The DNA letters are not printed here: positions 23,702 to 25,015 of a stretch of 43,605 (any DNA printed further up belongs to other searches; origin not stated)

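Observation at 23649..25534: Radical SAM / hypothetical / minimal GGDEF three-gene operon seeded next to an HNH endonuclease remnant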

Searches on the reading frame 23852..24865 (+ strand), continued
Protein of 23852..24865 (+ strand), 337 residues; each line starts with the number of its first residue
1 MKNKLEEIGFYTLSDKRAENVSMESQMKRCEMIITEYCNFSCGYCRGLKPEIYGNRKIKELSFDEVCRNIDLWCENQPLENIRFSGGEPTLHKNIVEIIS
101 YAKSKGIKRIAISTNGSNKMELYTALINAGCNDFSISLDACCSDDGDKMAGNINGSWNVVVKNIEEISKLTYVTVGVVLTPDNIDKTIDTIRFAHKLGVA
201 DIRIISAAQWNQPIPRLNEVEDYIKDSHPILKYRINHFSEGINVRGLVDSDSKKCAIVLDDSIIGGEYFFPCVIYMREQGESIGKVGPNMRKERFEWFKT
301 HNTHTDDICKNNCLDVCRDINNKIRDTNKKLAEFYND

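Call 50: search_protein_families(library=pfam, proteins=[L001:5506-6972:+, L018:3433-3855:+, L030:4519-5001:+], max_evalue=0.01)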
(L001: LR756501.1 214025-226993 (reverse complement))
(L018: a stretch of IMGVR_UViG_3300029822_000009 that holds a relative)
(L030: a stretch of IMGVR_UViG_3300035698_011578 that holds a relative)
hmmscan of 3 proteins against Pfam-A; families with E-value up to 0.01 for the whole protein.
L001:5506-6972:+ (488 aa): 3 families
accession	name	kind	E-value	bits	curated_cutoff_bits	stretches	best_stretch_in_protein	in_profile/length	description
PF04055.27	Radical_SAM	-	6.1e-23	82.2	29.5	1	193-350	1-165/166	Radical SAM superfamily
PF13353.11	Fer4_12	-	2.1e-05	25.3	22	1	197-283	13-100/137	4Fe-4S single cluster domain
PF06265.16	YutD-like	-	0.0015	19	25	1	150-205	29-81/85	Putative antitoxin YutD-like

L018:3433-3855:+ (141 aa): 0 families

L030:4519-5001:+ (161 aa): 0 families

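Call 52: find_related_loci(query=A3, collection=viral_contigs, flank=5000)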
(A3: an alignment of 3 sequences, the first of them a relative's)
Query A3 (141 aa) in viral_contigs; peptide patterns used: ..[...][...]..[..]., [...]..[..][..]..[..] (x = any residue, [..] = any of these).
93 stretches matched a pattern; 3 encode a relative of the query (tblastn E <= 1e-3); 3 distinct loci.
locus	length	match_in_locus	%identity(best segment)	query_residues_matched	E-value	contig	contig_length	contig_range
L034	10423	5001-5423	100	1-141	2e-91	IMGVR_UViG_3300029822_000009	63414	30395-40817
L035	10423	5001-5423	100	1-141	2e-91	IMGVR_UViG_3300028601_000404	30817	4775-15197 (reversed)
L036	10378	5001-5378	55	9-137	2e-33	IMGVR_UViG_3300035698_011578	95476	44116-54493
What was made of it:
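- Tried and rejected: A further viral scan added no new loci (call 52).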

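Call 60: find_related_loci(query=A2, collection=genome_contigs, flank=6000)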
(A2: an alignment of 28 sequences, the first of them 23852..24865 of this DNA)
Query A2 (337 aa) in genome_contigs; peptide patterns used: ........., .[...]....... (x = any residue, [..] = any of these).
38 stretches matched a pattern; 23 encode a relative of the query (tblastn E <= 1e-3); 23 distinct loci.
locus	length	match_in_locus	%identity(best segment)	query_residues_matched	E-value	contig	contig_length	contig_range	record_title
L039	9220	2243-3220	78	1-326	4e-175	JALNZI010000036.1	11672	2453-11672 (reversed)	MAG: Candidatus Omnitrophota bacterium isolate SO_2017_LW1 bin 10 NODE_4741_length_11672_cov_1.864877_LW64-88_2017, whol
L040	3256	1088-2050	79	5-325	0e+0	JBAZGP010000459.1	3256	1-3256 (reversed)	MAG: Lutibacter sp. isolate SO_2017_LW3_49 NODE_122409_length_3256_cov_1.415788_LW162_2017, whole genome shotgun sequenc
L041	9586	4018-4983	78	5-326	5e-172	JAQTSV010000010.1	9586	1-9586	MAG: Candidatus Omnitrophota bacterium isolate STB_25 NODE_19068_length_9586_cov_16.240300_Sandtown_B, whole genome shot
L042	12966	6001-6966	77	4-326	5e-168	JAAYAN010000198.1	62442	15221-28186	MAG: Ignavibacteria bacterium isolate AS06rmzACSIP_142 650946_AS06, whole genome shotgun sequence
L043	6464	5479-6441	74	5-325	7e-163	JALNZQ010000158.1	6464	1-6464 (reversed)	MAG: Methanothrix sp. isolate SO_2017_LW1 bin 8 NODE_12365_length_6464_cov_1.632003_LW64-88_2017, whole genome shotgun s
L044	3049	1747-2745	70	1-333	3e-166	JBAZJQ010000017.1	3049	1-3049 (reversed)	MAG: Candidatus Pacearchaeota archaeon isolate SO_2017_LW4_123 scaffold_67678_c1_LW137-91_2017, whole genome shotgun seq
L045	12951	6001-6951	59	4-326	1e-125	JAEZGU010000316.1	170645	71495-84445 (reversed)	MAG: Bacillota bacterium isolate OH_CDB_111 k127_2624533, whole genome shotgun sequence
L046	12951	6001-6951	54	2-326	8e-115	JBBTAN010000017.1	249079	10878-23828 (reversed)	MAG: Nanoarchaeota archaeon isolate H43-bin069_1 H43_bin069_1_000000000017, whole genome shotgun sequence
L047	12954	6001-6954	52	4-323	2e-107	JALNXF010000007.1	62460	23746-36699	MAG: Candidatus Gracilibacteria bacterium isolate SO_2016_LW3 bin 25 scaffold00690_LW162_2016, whole genome shotgun sequ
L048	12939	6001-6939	54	4-323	3e-107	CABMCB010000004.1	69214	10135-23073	uncultured archaeon isolate LFW-28 genome assembly, contig: LFW28_101, whole genome shotgun sequence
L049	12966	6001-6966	51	3-329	8e-106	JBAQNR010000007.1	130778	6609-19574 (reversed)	MAG: Microgenomates group bacterium isolate MFD12002_ilm_asm_bin47 k127_73836, whole genome shotgun sequence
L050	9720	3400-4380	50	5-333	7e-104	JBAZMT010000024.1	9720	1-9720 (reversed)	MAG: Parcubacteria group bacterium isolate SO_2017_LW4_5 scaffold_13461_c1_LW137-91_2017, whole genome shotgun sequence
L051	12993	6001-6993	69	1-331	9e-158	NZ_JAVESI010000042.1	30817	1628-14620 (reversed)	MAG: Trichloromonas sp. isolate BF1_5 scaffold_2385_c1_biofilm_2017, whole genome shotgun sequence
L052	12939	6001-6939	52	2-321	2e-101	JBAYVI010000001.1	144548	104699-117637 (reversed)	MAG: Melioribacteraceae bacterium isolate SO_2016_LW3_56 scaffold00161_LW162_2016, whole genome shotgun sequence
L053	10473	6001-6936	51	5-326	7e-101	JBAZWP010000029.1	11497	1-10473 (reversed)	MAG: Candidatus Paceibacterota bacterium isolate SO_2017_GW1_35 NODE_20969_length_11497_cov_1.094547_OW334_2017, whole g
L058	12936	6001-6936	44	4-323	5e-90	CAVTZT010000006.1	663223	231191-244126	MAG: uncultured Chloroflexia bacterium isolate MFD04408.bin.2.42 genome assembly, contig: contig_24065, whole genome sho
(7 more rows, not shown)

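Call 71: fold_search(model_id=the predicted structure, library=viral)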
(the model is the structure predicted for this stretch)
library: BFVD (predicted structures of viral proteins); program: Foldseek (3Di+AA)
matches with E <= 10: 833; with E <= 0.001: 52
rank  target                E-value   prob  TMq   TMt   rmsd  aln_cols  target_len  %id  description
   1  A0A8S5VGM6            1.0e-08  1.00  0.54  0.54  11.1       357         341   16  Tungsten cofactor oxidoreductase radical SAM maturase [Myoviridae sp. ctkfK18]
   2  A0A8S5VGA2            2.3e-08  1.00  0.53  0.46   8.9       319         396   20  Fe-S oxidoreductase [Myoviridae sp. ctkfK18]
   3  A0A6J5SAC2            5.1e-08  1.00  0.59  0.62   6.4       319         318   14  4Fe4S-binding SPASM domain containing protein [uncultured Caudovirales phage]
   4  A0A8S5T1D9            6.4e-08  1.00  0.53  0.42  10.5       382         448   16  Fe-S oxidoreductase [Myoviridae sp. ctWb16]
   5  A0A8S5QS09            8.4e-08  1.00  0.57  0.36   9.0       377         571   14  7-cyano-7-deazaguanine synthase [Myoviridae sp. ctgXL3]
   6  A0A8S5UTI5            2.4e-07  1.00  0.52  0.46  10.2       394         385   15  Fe-S oxidoreductase [Myoviridae sp. ctYA416]
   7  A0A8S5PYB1            5.4e-07  1.00  0.52  0.62   7.7       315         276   16  Radical SAM core domain-containing protein [Podoviridae sp. ctIlO27]
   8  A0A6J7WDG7            1.2e-06  1.00  0.52  0.55   7.1       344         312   16  Radical_SAM domain containing protein [uncultured Caudovirales phage]
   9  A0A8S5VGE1            1.2e-06  1.00  0.51  0.48   9.3       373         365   16  Fe-S oxidoreductase [Myoviridae sp. ctkfK18]
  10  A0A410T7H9            1.9e-06  1.00  0.52  0.49   9.7       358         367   14  Arylsulfatase regulator [Campylobacter phage CP20]
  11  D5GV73                3.4e-06  1.00  0.43  0.49  10.2       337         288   16  Hypothetical phage protein (Radical SAM family) [Campylobacter phage CP220]
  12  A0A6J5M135            3.6e-06  1.00  0.52  0.47   8.3       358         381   14  Radical_SAM domain containing protein [uncultured Caudovirales phage]
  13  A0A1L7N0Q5            3.8e-06  1.00  0.52  0.35   9.8       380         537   13  Radical SAM core domain-containing protein [Ralstonia phage RP12]
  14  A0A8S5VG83            7.9e-06  1.00  0.51  0.47   7.5       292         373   17  Putative Fe-S oxidoreductase [Myoviridae sp. ctkfK18]
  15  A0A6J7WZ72            8.3e-06  1.00  0.43  0.68   4.1       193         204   16  Radical_SAM domain containing protein [uncultured Caudovirales phage]
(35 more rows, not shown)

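Call 90: search_protein_families(library=pfam, proteins=[L058:3965-4942:+, L058:4942-5313:+, L058:5426-5968:+], max_evalue=0.01)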
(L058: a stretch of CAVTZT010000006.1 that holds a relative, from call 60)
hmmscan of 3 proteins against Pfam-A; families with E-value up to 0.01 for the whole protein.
L058:3965-4942:+ (325 aa): 2 families
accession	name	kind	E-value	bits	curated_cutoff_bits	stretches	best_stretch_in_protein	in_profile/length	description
PF00589.27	Phage_integrase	-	1.9e-27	96.6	27.1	1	146-312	18-170/172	Phage integrase family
PF02899.23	Phage_int_SAM_1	-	0.0035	18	22.3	0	10-93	1-83/83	Phage integrase, N-terminal SAM-like domain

L058:4942-5313:+ (123 aa): 0 families

L058:5426-5968:+ (180 aa): 2 families
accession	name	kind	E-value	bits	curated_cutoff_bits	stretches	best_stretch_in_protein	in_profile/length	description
PF25583.1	WCX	-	3.7e-11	43.6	23.9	1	94-170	5-75/76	WCX domain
PF13280.12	WYL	-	6.2e-10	39.4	21.8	1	14-81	3-69/70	WYL domain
